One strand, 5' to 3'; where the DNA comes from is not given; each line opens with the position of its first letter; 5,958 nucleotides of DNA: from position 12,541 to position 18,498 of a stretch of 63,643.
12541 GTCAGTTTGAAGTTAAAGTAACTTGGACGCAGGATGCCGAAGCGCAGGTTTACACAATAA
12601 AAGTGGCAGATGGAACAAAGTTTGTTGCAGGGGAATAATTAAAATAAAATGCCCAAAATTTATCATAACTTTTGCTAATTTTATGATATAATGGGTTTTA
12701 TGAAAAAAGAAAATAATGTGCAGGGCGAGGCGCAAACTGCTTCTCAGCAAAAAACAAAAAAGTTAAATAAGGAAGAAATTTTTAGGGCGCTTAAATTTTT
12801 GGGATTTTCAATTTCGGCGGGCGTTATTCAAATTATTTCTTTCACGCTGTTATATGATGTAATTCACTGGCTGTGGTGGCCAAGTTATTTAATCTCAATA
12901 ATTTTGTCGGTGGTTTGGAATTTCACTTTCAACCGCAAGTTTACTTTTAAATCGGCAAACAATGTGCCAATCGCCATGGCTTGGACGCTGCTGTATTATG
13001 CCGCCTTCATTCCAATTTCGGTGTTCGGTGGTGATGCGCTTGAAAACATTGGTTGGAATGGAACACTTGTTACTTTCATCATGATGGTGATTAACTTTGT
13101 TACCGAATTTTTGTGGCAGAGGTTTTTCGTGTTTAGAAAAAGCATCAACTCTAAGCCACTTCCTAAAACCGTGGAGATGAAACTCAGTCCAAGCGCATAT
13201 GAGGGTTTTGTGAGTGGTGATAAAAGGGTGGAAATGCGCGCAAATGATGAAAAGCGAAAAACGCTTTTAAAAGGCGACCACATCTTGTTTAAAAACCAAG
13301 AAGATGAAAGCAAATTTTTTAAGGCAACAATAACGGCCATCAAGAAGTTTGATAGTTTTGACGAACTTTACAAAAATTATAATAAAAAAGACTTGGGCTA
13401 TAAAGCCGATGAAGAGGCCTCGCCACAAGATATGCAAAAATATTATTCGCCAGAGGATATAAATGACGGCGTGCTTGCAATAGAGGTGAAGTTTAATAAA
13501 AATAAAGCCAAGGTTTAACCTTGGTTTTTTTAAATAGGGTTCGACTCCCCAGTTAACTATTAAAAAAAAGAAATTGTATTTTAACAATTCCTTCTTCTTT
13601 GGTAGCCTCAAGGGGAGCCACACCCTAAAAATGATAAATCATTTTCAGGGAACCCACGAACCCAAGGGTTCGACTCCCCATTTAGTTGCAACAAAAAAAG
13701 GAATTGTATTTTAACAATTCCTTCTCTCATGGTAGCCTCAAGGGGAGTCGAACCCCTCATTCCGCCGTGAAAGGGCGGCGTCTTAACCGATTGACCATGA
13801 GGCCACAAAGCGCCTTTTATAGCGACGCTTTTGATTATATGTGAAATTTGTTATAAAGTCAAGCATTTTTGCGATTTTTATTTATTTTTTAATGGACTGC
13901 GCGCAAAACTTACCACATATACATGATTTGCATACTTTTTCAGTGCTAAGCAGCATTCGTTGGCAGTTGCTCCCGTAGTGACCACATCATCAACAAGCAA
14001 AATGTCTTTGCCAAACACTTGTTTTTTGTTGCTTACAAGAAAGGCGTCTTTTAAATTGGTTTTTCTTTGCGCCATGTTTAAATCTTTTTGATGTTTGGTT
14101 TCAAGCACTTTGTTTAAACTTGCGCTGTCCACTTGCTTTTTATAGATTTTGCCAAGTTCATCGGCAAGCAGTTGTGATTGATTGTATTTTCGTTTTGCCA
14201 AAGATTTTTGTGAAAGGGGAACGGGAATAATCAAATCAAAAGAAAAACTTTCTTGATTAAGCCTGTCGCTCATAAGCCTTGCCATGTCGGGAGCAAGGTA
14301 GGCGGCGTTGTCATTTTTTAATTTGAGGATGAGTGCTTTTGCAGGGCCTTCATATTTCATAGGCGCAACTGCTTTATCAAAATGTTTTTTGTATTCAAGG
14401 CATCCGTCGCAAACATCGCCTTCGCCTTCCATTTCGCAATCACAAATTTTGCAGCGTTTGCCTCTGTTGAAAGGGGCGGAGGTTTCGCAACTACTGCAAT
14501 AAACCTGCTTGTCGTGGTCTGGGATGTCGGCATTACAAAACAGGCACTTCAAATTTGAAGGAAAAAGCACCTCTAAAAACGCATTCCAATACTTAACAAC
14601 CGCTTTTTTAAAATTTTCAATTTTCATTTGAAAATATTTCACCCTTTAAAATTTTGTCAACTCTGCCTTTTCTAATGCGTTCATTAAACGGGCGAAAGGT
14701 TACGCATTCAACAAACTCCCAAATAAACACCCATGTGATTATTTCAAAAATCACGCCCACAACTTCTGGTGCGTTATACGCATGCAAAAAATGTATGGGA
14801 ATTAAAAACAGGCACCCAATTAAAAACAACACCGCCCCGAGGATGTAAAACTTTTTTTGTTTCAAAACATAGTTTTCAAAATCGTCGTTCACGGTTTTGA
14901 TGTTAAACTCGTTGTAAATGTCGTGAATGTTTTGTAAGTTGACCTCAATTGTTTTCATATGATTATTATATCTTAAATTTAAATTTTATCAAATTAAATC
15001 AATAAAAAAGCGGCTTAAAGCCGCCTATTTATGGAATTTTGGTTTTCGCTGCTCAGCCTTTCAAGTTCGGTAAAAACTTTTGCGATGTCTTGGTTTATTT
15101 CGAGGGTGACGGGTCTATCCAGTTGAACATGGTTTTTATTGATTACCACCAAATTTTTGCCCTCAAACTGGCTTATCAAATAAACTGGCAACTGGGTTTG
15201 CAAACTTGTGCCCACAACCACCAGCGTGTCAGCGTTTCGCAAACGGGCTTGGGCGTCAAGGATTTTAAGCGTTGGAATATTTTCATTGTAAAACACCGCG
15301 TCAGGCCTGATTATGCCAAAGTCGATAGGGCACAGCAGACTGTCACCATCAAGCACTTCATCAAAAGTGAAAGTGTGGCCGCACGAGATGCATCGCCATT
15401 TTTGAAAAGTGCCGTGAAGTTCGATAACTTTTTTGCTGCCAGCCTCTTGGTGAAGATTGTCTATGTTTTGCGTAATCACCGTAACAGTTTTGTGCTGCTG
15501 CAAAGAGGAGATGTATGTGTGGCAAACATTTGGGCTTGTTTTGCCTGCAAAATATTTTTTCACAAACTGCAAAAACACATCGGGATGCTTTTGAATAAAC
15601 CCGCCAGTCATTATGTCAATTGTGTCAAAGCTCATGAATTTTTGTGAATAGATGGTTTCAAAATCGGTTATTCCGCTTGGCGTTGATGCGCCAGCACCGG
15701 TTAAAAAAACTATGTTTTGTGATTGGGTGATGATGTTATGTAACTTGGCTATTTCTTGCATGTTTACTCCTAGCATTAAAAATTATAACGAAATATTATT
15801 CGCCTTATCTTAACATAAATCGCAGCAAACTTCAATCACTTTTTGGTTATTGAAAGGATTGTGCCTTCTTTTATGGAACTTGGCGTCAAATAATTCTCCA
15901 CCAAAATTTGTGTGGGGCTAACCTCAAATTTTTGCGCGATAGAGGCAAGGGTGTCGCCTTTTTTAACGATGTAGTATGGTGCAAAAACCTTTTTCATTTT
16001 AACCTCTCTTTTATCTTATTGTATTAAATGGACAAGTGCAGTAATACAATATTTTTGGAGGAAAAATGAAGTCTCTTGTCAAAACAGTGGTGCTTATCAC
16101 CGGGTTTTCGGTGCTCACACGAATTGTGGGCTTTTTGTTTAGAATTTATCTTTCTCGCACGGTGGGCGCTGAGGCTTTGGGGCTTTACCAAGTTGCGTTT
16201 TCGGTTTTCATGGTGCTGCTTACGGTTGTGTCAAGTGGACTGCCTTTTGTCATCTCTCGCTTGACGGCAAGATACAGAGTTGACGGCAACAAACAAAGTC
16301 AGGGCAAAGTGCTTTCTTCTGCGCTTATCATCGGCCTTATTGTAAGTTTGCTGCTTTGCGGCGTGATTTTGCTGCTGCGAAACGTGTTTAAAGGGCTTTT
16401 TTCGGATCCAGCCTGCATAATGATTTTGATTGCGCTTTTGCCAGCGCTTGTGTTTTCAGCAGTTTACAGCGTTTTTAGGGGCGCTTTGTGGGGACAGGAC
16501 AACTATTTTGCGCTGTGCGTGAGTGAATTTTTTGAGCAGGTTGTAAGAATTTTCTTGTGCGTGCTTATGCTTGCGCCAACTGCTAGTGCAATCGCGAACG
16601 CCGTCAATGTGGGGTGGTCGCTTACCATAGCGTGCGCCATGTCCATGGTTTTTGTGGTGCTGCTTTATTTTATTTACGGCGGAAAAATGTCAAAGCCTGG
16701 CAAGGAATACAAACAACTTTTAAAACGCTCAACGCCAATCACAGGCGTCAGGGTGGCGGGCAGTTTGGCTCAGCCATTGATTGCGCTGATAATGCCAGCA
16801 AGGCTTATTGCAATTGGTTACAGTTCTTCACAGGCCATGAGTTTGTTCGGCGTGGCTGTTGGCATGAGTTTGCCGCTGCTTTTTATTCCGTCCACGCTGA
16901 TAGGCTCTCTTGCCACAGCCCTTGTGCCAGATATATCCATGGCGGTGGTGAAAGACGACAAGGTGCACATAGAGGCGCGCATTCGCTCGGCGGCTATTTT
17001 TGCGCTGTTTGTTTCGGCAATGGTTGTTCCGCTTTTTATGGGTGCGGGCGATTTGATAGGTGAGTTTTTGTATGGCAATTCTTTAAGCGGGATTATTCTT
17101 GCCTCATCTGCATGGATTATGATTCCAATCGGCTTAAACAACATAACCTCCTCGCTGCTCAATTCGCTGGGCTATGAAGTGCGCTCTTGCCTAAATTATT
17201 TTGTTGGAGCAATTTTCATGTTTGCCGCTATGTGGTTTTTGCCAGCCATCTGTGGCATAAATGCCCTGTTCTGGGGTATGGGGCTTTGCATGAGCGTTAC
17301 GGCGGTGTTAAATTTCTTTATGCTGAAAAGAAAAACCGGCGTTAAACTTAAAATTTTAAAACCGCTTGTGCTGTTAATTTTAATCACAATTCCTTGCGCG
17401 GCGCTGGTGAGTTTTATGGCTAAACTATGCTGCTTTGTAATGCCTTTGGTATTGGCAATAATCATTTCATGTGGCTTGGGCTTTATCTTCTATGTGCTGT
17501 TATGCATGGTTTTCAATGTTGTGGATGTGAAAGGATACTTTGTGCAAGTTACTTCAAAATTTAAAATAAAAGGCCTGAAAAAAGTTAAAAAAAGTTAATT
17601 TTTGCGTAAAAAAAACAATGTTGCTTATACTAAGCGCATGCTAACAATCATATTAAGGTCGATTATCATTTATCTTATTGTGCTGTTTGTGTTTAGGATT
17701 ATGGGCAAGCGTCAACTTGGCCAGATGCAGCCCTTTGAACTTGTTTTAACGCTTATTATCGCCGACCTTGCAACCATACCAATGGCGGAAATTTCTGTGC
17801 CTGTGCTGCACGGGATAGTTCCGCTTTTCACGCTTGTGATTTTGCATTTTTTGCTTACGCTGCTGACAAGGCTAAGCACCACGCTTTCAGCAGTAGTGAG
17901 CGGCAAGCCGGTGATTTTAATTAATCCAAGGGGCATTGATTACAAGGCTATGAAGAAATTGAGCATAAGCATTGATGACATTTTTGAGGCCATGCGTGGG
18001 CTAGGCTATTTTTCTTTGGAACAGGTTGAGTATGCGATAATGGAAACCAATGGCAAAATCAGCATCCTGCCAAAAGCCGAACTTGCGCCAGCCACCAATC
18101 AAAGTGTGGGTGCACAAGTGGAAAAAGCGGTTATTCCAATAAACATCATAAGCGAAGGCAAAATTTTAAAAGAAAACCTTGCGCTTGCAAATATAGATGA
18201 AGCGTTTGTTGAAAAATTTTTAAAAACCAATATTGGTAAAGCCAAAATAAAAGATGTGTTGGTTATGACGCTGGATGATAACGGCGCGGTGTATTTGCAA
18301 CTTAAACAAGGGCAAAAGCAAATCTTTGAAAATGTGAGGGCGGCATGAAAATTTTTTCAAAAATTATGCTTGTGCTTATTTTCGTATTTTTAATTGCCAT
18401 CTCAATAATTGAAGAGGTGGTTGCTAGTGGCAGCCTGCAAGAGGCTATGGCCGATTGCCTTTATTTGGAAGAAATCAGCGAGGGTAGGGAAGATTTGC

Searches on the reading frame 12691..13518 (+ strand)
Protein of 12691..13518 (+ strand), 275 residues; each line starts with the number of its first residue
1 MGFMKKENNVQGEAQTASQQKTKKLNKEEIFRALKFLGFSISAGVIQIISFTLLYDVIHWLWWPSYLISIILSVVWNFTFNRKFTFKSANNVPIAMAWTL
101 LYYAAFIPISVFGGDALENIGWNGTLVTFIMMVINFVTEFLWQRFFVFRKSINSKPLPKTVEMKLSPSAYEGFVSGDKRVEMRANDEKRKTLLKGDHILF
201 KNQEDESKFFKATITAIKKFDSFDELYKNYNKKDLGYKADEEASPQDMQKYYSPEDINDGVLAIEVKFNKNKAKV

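Call 38: search_protein_families(library=pfam, proteins=[window:12691-13518:+], max_evalue=0.001)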
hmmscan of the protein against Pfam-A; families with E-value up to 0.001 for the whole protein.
window:12691-13518:+ (275 aa): 3 families
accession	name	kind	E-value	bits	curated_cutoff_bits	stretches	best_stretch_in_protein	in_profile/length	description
PF04138.20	GtrA_DPMS_TM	-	6.4e-09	36.5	26.1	1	35-148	1-117/117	GtrA/DPMS, transmembrane domain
PF04266.20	ASCH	-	8e-05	23.7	21.2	1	174-266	12-99/103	ASCH domain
PF12961.13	DUF3850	-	0.00029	21.4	22.9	1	161-210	2-48/77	Domain of unknown function (DUF3850)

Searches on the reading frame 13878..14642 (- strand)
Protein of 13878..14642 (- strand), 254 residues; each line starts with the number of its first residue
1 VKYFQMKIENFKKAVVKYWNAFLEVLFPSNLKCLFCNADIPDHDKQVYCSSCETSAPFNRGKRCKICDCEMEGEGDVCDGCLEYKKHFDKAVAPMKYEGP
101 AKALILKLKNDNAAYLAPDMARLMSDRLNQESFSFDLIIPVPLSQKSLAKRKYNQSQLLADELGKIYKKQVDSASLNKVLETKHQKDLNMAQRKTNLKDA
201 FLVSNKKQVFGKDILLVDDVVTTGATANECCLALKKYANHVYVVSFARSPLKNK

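Call 38: search_protein_families(library=pfam, proteins=[window:13878-14642:-], max_evalue=0.001)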
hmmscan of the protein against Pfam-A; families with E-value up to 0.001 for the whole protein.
window:13878-14642:- (254 aa): 2 families
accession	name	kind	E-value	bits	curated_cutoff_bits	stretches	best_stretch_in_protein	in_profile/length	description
PF00156.33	Pribosyltran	-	1.6e-05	24.7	26.3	1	174-237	53-113/158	Phosphoribosyl transferase domain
PF18912.6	DZR_2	-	7.4e-05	22.9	27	1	23-82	2-56/56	Double zinc ribbon domain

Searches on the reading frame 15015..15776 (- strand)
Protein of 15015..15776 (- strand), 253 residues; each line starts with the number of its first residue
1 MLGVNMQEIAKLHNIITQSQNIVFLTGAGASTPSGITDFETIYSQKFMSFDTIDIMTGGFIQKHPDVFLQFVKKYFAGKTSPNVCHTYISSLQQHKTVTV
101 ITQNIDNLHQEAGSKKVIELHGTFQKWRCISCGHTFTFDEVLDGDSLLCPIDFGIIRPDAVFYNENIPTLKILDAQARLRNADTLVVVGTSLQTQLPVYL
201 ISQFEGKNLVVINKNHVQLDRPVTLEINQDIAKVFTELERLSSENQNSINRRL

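Call 38: search_protein_families(library=pfam, proteins=[window:15015-15776:-], max_evalue=0.001)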
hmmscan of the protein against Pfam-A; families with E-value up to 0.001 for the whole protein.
window:15015-15776:- (253 aa): 2 families
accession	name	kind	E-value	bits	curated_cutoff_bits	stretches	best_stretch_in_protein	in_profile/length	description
PF02146.23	SIR2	-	5.3e-37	127.9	24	1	27-194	1-178/180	Sir2 family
PF00205.28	TPP_enzyme_M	-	5.3e-05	23.4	30.4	0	171-238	67-137/137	Thiamine pyrophosphate enzyme, central domain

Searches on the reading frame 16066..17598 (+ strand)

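Call 38: search_protein_families(library=pfam, proteins=[window:16066-17598:+], max_evalue=0.001)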
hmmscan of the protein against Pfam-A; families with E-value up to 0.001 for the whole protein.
window:16066-17598:+ (510 aa): 1 family
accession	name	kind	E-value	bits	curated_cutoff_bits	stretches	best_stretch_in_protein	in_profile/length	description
PF01943.22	Polysacc_synt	-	6e-20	72.2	28.2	1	5-292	2-272/274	Polysaccharide biosynthesis protein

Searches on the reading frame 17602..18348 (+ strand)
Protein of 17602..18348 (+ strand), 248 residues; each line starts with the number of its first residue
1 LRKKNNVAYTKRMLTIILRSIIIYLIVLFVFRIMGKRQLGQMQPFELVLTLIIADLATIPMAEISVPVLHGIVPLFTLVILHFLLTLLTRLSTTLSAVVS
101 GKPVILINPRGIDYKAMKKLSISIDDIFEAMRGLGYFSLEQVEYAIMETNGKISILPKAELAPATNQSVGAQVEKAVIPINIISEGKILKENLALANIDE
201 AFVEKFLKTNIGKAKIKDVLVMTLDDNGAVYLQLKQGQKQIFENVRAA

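Call 38: search_protein_families(library=pfam, proteins=[window:17602-18348:+], max_evalue=0.001)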
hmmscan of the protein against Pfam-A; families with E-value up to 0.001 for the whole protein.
window:17602-18348:+ (248 aa): 2 families
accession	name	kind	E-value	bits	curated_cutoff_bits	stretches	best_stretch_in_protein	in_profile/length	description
PF04239.17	DUF421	-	2.2e-29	102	23.6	1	93-224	4-128/129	YetF C-terminal domain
PF20730.2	YetF_N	-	0.0005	20.3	26.5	1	14-86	2-74/76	YetF N-terminal transmembrane domain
